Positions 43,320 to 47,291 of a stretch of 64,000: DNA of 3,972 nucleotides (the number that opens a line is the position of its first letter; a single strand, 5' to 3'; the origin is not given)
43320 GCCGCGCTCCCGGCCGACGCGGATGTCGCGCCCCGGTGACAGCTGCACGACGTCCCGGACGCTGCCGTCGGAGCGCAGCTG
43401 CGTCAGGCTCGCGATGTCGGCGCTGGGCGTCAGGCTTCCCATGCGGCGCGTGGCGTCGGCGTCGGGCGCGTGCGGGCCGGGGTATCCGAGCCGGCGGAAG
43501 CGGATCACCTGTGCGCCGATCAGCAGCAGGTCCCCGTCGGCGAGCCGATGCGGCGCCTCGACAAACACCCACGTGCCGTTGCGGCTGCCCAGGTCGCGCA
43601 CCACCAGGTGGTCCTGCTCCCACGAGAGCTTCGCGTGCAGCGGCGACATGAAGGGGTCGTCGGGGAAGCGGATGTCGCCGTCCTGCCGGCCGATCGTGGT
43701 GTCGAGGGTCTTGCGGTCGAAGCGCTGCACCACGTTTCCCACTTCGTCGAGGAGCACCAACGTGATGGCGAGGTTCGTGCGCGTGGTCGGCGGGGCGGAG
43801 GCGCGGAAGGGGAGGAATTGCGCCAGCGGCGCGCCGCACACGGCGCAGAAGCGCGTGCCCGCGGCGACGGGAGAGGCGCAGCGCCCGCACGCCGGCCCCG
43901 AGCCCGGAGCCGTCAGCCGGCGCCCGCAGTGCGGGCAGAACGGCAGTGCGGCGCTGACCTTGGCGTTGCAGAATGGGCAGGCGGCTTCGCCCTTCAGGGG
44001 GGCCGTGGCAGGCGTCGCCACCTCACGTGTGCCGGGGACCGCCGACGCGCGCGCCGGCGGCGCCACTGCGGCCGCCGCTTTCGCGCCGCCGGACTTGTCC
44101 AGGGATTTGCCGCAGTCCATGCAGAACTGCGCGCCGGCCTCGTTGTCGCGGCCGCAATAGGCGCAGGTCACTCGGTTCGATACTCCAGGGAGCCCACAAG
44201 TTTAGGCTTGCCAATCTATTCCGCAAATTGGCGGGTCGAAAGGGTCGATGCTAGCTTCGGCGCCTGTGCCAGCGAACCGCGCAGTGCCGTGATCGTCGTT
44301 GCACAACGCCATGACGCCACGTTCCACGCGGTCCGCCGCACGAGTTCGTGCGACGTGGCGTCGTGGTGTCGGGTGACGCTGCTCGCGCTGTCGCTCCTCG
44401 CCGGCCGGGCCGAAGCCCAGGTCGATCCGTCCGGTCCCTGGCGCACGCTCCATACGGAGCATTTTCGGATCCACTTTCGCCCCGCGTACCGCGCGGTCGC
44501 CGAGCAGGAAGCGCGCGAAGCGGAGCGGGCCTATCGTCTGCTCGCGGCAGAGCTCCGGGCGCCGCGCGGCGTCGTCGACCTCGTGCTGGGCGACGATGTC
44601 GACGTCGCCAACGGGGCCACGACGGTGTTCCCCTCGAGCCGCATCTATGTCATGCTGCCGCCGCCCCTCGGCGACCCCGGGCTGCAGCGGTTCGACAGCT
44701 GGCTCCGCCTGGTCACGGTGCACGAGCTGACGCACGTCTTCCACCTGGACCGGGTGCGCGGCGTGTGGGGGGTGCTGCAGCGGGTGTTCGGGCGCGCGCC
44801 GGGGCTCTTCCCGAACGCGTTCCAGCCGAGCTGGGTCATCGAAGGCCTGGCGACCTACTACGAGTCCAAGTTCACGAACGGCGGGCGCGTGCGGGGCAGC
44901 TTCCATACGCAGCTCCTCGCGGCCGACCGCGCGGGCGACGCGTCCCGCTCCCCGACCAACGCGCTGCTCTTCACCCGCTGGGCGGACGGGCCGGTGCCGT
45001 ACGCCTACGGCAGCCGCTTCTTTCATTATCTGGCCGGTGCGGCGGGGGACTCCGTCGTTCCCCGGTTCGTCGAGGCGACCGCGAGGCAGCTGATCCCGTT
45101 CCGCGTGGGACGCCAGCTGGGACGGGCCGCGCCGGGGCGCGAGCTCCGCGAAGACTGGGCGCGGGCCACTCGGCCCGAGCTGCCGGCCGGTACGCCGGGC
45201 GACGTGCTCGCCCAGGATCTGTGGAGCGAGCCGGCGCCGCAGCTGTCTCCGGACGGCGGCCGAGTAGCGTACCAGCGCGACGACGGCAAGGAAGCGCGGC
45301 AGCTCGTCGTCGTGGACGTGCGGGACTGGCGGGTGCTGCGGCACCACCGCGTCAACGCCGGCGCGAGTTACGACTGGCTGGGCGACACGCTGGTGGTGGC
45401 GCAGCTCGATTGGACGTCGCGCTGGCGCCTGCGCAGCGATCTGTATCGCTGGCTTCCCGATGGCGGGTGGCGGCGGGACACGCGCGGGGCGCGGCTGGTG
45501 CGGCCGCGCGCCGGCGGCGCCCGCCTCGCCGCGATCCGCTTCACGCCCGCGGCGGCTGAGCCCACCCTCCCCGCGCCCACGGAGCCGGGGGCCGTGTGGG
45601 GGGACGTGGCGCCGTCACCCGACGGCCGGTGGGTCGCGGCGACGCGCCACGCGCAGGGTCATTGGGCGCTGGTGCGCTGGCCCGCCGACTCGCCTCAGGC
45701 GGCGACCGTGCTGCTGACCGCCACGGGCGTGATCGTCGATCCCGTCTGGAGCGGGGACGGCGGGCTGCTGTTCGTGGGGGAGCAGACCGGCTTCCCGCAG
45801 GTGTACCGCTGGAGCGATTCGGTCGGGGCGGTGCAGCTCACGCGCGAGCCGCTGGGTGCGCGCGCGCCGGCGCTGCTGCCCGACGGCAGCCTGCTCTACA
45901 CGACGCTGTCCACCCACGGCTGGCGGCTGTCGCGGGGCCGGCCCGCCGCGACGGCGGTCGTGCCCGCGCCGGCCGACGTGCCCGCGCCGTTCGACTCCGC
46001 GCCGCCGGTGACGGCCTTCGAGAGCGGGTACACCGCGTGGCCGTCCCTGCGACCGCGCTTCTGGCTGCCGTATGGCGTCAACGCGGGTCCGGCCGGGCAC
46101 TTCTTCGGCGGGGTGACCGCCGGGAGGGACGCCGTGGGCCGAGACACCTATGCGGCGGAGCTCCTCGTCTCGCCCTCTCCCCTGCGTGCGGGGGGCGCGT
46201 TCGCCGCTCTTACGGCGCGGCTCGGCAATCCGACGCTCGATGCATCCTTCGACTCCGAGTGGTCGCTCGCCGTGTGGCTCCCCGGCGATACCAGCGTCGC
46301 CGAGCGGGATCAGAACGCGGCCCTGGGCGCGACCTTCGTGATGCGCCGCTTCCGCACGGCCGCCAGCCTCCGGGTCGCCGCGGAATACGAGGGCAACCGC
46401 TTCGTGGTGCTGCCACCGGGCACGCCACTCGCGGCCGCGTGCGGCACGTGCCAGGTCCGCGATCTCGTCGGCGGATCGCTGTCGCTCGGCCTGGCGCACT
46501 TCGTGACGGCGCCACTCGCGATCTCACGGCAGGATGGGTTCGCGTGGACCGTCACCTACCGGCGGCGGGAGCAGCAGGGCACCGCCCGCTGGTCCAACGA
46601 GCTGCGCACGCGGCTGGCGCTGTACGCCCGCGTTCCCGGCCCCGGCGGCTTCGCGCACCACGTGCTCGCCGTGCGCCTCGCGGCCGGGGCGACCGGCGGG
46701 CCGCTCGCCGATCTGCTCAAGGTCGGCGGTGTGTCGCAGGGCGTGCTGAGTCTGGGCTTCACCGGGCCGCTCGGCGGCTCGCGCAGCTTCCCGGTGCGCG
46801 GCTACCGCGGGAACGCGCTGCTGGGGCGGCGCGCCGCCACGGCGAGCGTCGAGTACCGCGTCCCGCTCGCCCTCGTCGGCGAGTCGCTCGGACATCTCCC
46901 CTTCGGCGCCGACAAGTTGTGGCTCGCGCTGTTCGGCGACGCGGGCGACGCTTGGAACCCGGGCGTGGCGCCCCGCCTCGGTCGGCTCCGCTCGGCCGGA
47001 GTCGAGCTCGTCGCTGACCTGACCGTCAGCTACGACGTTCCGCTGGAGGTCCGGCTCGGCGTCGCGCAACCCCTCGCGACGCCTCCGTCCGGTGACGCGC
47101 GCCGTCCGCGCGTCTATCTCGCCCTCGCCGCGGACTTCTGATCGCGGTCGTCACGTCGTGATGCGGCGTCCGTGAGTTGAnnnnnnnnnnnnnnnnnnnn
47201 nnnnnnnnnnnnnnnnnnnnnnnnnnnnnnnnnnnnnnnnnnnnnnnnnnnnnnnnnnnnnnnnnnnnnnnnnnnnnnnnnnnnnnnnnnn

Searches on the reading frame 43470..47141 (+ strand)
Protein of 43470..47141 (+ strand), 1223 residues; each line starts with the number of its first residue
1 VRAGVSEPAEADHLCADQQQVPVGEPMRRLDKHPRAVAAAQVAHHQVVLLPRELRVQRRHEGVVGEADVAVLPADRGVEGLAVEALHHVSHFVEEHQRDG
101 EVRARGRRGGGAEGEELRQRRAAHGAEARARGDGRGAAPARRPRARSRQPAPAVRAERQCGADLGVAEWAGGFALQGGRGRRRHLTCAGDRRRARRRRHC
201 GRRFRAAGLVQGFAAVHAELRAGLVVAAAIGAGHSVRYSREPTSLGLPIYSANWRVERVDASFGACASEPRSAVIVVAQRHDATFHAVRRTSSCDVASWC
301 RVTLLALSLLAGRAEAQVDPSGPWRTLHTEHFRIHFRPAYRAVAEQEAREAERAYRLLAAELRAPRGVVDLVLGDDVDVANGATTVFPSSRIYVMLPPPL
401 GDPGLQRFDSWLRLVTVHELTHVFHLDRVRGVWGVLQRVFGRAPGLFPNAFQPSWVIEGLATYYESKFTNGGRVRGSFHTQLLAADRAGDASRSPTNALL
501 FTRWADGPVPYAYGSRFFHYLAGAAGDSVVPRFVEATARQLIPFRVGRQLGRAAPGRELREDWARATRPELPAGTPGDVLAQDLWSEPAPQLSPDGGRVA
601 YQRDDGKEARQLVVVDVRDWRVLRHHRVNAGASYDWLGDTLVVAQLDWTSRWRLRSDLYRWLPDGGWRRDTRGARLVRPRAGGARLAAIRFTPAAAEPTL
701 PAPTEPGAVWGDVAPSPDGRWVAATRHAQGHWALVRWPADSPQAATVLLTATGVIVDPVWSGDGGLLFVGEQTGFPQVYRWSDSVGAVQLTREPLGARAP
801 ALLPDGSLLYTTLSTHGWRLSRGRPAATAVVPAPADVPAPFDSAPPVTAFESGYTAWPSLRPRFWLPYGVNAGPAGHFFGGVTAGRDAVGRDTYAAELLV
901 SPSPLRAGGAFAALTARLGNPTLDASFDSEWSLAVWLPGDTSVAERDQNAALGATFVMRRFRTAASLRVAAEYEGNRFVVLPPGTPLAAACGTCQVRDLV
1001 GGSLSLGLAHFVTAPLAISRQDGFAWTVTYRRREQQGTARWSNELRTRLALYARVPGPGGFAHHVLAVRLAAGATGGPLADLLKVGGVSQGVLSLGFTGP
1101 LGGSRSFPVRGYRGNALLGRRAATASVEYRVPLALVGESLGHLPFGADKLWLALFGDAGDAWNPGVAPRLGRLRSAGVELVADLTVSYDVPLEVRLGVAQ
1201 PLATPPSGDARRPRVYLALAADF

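Call 4: search_protein_families(library=pfam, proteins=[window:43470-47141:+], max_evalue=1)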
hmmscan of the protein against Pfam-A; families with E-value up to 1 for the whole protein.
window:43470-47141:+ (1223 aa): 2 families
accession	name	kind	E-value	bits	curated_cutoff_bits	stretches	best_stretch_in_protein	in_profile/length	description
PF07676.18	PD40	-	6.7e-05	23.2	20.9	0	757-780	13-38/38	WD40-like Beta Propeller Repeat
PF01103.29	Omp85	-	0.0041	17.1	24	1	1109-1167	207-267/325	Omp85 superfamily domain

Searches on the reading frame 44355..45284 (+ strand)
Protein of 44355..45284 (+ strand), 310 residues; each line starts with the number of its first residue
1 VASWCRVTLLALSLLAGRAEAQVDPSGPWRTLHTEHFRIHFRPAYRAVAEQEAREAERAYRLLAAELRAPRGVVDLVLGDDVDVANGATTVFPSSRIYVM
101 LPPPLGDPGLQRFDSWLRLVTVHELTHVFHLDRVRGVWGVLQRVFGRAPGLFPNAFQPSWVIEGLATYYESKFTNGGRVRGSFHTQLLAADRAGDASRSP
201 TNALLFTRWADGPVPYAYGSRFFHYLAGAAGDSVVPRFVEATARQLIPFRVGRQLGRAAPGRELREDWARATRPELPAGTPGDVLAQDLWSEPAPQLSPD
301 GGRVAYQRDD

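Call 69: search_solved_structures(query=A5, max_evalue=10, show_alignments=2)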
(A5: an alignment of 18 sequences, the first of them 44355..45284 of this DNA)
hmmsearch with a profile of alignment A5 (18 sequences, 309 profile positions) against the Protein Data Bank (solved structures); distinct sequences matched with E-value up to 10: 1.
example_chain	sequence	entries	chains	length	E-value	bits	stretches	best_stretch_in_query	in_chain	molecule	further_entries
8g9k_A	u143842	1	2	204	8.3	9.1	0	39-69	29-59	THR2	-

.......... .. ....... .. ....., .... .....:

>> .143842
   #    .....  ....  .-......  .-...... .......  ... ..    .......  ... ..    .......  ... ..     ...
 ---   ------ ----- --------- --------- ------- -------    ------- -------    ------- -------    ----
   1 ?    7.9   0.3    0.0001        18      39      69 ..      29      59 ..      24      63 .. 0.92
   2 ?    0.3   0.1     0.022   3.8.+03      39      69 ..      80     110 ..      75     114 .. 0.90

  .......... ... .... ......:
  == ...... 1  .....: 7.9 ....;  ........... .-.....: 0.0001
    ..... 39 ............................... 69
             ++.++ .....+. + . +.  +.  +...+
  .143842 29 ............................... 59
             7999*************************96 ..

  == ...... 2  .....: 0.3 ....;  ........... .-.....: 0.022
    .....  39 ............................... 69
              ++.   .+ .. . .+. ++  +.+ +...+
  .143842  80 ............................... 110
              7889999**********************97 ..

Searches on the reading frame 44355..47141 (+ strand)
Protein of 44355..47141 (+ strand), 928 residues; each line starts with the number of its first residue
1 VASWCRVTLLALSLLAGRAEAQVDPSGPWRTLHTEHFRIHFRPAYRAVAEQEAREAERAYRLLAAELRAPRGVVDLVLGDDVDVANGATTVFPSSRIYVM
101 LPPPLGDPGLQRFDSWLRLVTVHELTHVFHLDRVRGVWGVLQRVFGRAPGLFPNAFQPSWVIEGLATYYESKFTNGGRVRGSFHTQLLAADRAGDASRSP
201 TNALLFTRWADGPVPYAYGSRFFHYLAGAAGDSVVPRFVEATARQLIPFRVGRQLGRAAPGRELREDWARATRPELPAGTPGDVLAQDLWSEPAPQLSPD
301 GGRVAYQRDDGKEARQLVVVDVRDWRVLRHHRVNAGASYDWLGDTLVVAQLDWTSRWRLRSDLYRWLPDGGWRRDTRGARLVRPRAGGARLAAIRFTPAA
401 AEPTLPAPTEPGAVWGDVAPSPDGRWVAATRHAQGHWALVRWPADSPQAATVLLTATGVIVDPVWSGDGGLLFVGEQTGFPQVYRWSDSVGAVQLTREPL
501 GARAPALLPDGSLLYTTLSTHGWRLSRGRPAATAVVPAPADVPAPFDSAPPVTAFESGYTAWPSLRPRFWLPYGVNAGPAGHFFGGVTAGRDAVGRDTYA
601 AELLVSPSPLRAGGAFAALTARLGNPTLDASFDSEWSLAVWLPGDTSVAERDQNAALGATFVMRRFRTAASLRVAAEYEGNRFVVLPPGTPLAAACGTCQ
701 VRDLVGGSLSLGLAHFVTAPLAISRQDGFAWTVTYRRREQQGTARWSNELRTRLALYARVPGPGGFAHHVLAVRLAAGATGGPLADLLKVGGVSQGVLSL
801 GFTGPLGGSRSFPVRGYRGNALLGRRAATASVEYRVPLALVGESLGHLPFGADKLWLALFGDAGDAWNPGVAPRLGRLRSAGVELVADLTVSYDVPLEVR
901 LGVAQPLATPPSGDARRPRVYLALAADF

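Call 9: search_protein_families(library=pfam, proteins=[window:44355-47141:+], max_evalue=0.1)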
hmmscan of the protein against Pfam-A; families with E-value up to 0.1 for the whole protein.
window:44355-47141:+ (928 aa): 2 families
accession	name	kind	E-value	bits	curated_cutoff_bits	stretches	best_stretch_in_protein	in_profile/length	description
PF07676.18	PD40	-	1.9e-05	24.9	20.9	0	462-485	13-38/38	WD40-like Beta Propeller Repeat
PF01103.29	Omp85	-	0.0029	17.6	24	1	814-872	207-267/325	Omp85 superfamily domain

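Call 10: search_protein_families(library=ncbifam, proteins=[window:44355-47141:+], max_evalue=0.1)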
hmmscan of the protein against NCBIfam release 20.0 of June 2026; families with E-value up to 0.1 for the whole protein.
window:44355-47141:+ (928 aa): 4 families
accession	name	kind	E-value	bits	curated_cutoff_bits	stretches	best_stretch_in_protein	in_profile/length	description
TIGR02800.1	propeller_TolB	equivalog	4.5e-08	32.4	343.15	1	421-521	243-344/418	Tol-Pal system beta propeller repeat protein TolB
NF058613.1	OMPAssmBamADein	equivalog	0.00024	19.2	1050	1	769-885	723-822/857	outer membrane protein assembly factor BamA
NF033523.0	lasso_peptidase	equivalog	0.0012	17.7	400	1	421-479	96-153/638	Atxe2 family lasso peptide isopeptidase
NF047779.1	Omp85_fam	subfamily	0.0018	17.8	200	1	763-870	280-376/423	Omp85 family outer membrane protein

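Call 29: search_solved_structures(query=window:44355-47138:+, max_evalue=1, show_alignments=2)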
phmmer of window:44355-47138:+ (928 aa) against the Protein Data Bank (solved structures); distinct sequences matched with E-value up to 1: 3.
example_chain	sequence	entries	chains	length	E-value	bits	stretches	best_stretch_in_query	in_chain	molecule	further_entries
7mx5_A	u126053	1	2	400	0.048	15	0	444-522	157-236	Tol-Pal system protein TolB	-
4eb2_A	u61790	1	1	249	0.75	11.1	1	207-278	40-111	Beta-galactoside-specific lectin 1 chain A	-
1puu_A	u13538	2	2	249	0.78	11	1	211-278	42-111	lectin I A chain | RRNA N-GLYCOSIDASE A CHAIN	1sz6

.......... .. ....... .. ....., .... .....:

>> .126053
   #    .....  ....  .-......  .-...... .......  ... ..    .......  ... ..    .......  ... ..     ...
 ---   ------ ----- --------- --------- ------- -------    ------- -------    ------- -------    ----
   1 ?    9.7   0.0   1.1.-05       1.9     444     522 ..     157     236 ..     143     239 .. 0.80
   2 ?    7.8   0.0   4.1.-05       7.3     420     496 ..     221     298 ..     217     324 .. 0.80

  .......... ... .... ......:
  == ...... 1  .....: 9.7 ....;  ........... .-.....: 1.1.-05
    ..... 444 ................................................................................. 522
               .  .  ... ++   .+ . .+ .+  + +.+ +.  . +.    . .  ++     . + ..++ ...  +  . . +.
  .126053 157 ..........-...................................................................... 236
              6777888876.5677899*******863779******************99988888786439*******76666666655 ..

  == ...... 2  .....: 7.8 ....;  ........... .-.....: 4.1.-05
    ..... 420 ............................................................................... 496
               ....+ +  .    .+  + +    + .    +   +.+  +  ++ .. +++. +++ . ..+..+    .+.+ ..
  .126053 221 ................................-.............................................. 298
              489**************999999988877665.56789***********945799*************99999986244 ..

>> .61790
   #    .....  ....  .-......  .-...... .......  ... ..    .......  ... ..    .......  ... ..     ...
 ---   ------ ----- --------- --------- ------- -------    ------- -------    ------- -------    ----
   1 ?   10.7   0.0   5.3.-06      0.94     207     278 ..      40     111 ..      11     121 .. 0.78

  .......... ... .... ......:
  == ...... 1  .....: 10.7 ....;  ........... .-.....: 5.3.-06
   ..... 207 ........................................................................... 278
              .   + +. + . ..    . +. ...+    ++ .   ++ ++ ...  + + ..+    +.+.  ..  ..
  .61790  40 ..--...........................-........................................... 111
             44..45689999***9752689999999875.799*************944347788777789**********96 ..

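Call 40: search_solved_structures(query=A3, max_evalue=1, show_alignments=0)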
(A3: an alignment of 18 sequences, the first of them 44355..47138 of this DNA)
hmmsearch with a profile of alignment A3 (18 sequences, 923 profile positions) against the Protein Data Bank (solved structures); distinct sequences matched with E-value up to 1: 19.
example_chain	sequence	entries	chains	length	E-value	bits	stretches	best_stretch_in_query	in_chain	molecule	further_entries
9h2q_B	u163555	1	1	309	3.6e-05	25.5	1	385-473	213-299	Autophagy-related protein 16-1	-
4r40_A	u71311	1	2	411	8.8e-05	24.2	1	415-550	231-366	Protein TolB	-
4pwz_A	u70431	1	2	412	8.9e-05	24.1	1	415-550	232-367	Protein TolB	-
1crz_A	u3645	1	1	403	0.00016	23.3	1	412-548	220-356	TOLB PROTEIN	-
4jml_A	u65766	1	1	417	0.00017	23.2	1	412-548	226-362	Protein TolB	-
2w8b_B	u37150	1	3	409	0.00017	23.2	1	412-548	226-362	PROTEIN TOLB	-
6pnv_A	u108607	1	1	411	0.00017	23.2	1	412-523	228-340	Tol-Pal system protein TolB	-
2w8b_A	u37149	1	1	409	0.00018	23.1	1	412-548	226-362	PROTEIN TOLB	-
2hqs_A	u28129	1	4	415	0.00018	23.1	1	412-548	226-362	Protein tolB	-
7nst_E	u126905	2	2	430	0.00019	23.1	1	412-548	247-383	Tol-Pal system protein TolB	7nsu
3iax_A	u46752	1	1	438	0.00021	22.9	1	412-548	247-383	Protein tolB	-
1c5k_A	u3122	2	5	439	0.00021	22.9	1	412-548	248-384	PROTEIN (TOLB PROTEIN) | PROTEIN TOLB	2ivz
7mx5_A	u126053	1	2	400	0.0022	19.5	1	416-547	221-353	Tol-Pal system protein TolB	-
5nuv_A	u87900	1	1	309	0.0048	18.4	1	385-468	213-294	Autophagy-related protein 16-1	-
5ic7_A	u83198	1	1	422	0.0095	17.4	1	284-344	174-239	Putative uncharacterized protein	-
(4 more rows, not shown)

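Call 41: search_protein_families(library=pfam, alignment_id=A3, max_evalue=0.1)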
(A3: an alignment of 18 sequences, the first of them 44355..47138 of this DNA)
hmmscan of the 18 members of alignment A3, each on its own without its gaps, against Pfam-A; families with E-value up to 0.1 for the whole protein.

A. member 1, window:44355-47138:+ (928 aa): 2 families
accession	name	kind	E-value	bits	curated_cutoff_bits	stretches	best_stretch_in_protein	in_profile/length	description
PF07676.18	PD40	-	1.9e-05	24.9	20.9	0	462-485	13-38/38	WD40-like Beta Propeller Repeat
PF01103.29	Omp85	-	0.0029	17.6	24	1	814-872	207-267/325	Omp85 superfamily domain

B. families by the number of members that match (of 18 scanned): 6 families
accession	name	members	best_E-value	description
PF07676.18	PD40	18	2.4e-07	WD40-like Beta Propeller Repeat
PF01103.29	Omp85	10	0.00098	Omp85 superfamily domain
PF09142.17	TruB_C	6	0.002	tRNA Pseudouridine synthase II, C terminal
PF07607.17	DUF1570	4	0.048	Protein of unknown function (DUF1570)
PF07174.17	FAP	2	0.021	Fibronectin-attachment protein (FAP) domain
PF10647.15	Gmad1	1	2.5e-05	Lipoprotein LpqB beta-propeller domain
